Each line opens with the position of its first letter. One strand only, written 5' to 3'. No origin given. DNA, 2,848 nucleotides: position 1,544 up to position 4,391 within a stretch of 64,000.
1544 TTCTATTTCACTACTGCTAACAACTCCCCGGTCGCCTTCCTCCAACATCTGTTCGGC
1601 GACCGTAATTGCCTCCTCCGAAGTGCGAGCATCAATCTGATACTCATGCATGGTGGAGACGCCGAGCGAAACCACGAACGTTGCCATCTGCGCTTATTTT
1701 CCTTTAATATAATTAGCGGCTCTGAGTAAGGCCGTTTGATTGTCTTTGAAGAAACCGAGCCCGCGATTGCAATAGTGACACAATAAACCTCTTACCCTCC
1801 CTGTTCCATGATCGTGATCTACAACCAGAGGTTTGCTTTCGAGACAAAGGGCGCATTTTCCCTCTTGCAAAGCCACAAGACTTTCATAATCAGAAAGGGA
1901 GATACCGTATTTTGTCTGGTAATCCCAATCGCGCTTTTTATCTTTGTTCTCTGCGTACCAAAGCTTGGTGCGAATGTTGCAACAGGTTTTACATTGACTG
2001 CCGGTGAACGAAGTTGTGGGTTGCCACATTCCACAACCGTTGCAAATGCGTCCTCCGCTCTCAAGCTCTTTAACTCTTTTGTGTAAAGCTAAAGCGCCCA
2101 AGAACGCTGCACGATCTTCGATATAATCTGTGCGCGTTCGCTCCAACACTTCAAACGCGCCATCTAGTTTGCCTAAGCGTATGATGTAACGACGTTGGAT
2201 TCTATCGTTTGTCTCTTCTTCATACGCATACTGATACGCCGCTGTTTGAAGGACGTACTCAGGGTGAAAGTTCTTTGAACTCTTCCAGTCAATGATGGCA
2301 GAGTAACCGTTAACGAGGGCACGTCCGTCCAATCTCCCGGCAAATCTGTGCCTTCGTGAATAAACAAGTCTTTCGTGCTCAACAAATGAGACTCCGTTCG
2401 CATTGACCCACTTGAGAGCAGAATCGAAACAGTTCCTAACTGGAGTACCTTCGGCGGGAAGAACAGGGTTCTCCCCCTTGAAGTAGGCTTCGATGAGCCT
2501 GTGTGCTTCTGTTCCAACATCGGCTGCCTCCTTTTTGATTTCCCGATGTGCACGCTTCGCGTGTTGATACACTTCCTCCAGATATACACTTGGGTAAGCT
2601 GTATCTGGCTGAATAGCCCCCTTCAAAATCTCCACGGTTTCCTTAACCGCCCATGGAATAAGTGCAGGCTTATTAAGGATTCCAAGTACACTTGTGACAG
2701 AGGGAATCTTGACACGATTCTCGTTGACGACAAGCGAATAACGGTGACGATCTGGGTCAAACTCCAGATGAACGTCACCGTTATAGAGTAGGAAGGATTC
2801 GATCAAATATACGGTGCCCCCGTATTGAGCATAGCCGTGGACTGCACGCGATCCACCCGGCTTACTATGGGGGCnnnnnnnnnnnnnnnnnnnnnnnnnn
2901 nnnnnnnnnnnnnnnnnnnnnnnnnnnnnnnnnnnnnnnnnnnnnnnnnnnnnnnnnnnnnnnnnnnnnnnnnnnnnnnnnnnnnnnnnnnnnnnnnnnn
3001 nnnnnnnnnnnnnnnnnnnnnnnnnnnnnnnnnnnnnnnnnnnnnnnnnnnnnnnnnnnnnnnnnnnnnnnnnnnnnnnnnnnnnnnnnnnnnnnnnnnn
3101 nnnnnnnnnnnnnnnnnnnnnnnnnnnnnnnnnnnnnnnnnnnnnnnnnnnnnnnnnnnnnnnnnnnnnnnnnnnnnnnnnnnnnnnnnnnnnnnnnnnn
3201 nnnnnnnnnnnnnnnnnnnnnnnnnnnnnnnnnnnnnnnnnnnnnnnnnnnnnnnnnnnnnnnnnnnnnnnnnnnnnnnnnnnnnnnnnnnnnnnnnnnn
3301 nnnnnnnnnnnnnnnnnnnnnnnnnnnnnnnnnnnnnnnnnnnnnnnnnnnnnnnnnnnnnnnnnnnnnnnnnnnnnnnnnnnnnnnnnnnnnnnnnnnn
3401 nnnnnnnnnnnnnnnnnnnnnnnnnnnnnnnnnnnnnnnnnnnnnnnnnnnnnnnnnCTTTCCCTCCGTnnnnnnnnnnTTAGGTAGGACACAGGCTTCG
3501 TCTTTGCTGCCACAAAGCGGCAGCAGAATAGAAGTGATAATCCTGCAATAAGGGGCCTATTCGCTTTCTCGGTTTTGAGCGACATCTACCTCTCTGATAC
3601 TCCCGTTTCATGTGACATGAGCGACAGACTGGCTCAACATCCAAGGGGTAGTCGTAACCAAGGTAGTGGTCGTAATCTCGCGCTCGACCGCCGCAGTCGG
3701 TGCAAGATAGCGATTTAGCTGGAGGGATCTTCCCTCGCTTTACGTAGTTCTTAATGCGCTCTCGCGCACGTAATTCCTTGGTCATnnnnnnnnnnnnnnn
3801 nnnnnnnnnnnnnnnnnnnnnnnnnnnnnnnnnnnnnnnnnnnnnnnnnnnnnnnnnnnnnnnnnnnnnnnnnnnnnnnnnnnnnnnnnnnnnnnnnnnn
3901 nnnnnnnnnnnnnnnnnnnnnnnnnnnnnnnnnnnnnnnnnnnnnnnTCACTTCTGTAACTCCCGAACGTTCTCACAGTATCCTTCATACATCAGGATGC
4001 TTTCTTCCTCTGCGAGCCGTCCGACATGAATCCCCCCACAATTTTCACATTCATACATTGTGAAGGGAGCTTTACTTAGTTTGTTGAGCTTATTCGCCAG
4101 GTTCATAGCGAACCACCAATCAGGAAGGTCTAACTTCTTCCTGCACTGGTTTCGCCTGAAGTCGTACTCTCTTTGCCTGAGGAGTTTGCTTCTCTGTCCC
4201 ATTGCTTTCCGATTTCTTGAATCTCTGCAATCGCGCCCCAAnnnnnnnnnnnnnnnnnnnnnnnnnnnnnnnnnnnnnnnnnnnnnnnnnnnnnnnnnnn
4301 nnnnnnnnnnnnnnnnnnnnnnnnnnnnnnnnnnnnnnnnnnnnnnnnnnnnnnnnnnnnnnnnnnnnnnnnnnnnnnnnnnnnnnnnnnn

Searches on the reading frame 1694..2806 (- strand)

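Call 30: search_protein_families(library=phrogs, proteins=[window:1694-2806:-], max_evalue=0.001)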
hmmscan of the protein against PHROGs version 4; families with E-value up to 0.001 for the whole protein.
window:1694-2806:- (370 aa): 12 families
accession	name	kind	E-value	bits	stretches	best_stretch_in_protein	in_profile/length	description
phrog_298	-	DNA, RNA and nucleotide metabolism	7.5e-37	128.3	1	10-244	45-258/293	exonuclease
phrog_2633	-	DNA, RNA and nucleotide metabolism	2.1e-31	110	1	246-369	7-138/142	endonuclease VII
phrog_307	-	DNA, RNA and nucleotide metabolism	7.7e-26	92.9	1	255-368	60-177/334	endonuclease VII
phrog_2914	-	DNA, RNA and nucleotide metabolism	1.1e-25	91.5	1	276-369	54-154/190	endonuclease VII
phrog_1035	-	DNA, RNA and nucleotide metabolism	9.9e-14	52.8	1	239-367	50-227/271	endonuclease VII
phrog_423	-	DNA, RNA and nucleotide metabolism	4.6e-12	47.2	1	309-356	17-70/159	endonuclease VII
phrog_2255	-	DNA, RNA and nucleotide metabolism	7.9e-08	33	1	226-334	27-130/211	HNH endonuclease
phrog_466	-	DNA, RNA and nucleotide metabolism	1.5e-07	32.1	1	91-200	208-326/446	exonuclease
phrog_17507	-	DNA, RNA and nucleotide metabolism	6.1e-06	27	1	329-368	1-41/65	endonuclease VII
phrog_69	-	DNA, RNA and nucleotide metabolism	1.9e-05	24.9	1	72-229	103-287/501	exonuclease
phrog_11865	-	DNA, RNA and nucleotide metabolism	8.1e-05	24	1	328-351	1-24/95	endonuclease VII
phrog_1706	-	DNA, RNA and nucleotide metabolism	8.7e-05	23.1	1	78-258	62-236/293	CRISPR/Cas system associated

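Call 31: search_protein_families(library=pfam, proteins=[window:1694-2806:-], max_evalue=0.001)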
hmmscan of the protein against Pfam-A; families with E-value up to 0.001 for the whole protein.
window:1694-2806:- (370 aa): 2 families
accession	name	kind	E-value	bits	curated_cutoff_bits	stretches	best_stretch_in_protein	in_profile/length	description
PF02945.21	Endonuclease_7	-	2.9e-21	75.6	23.6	1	297-368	5-81/82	Recombination endonuclease VII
PF12705.13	PDDEXK_1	-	2e-05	25.1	22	0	140-211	111-189/247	PD-(D/E)XK nuclease superfamily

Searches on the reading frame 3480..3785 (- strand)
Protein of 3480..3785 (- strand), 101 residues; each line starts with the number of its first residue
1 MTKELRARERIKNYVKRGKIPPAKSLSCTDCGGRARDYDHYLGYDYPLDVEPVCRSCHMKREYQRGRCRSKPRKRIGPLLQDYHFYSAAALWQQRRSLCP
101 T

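Call 3: search_protein_families(library=pfam, proteins=[window:3480-3785:-], max_evalue=0.1)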
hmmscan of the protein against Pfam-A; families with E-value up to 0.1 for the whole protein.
window:3480-3785:- (101 aa): 2 families
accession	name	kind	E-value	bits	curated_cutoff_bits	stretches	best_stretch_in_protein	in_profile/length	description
PF20823.2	Cmr2_Zn-bd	-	0.01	16.3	27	1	38-64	22-48/58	CRISPR RNA silencing complex Cmr2 subunit, Zn-binding domain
PF09086.16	DUF1924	-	0.02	15.7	22.5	0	51-79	26-53/96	Domain of unknown function (DUF1924)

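Call 4: search_protein_families(library=phrogs, proteins=[window:3480-3785:-], max_evalue=0.1)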
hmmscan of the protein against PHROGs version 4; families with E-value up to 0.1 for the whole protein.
window:3480-3785:- (101 aa): 3 families
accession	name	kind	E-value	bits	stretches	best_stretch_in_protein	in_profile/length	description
phrog_2340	-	DNA, RNA and nucleotide metabolism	5.8e-07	30.8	1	4-61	104-159/171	endonuclease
phrog_10378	-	DNA, RNA and nucleotide metabolism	0.027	15.1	1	27-88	107-176/296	HNH endonuclease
phrog_11793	-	unknown function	0.047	14.4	1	11-65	8-59/65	-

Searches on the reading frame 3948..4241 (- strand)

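Call 3: search_protein_families(library=pfam, proteins=[window:3948-4241:-], max_evalue=0.1)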
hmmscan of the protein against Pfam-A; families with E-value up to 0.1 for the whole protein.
window:3948-4241:- (97 aa): 0 families

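Call 4: search_protein_families(library=phrogs, proteins=[window:3948-4241:-], max_evalue=0.1)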
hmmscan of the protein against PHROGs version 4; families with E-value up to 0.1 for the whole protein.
window:3948-4241:- (97 aa): 1 family
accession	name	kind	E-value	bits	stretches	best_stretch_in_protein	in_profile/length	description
phrog_15216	-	unknown function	0.037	15.1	1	51-76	36-61/78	-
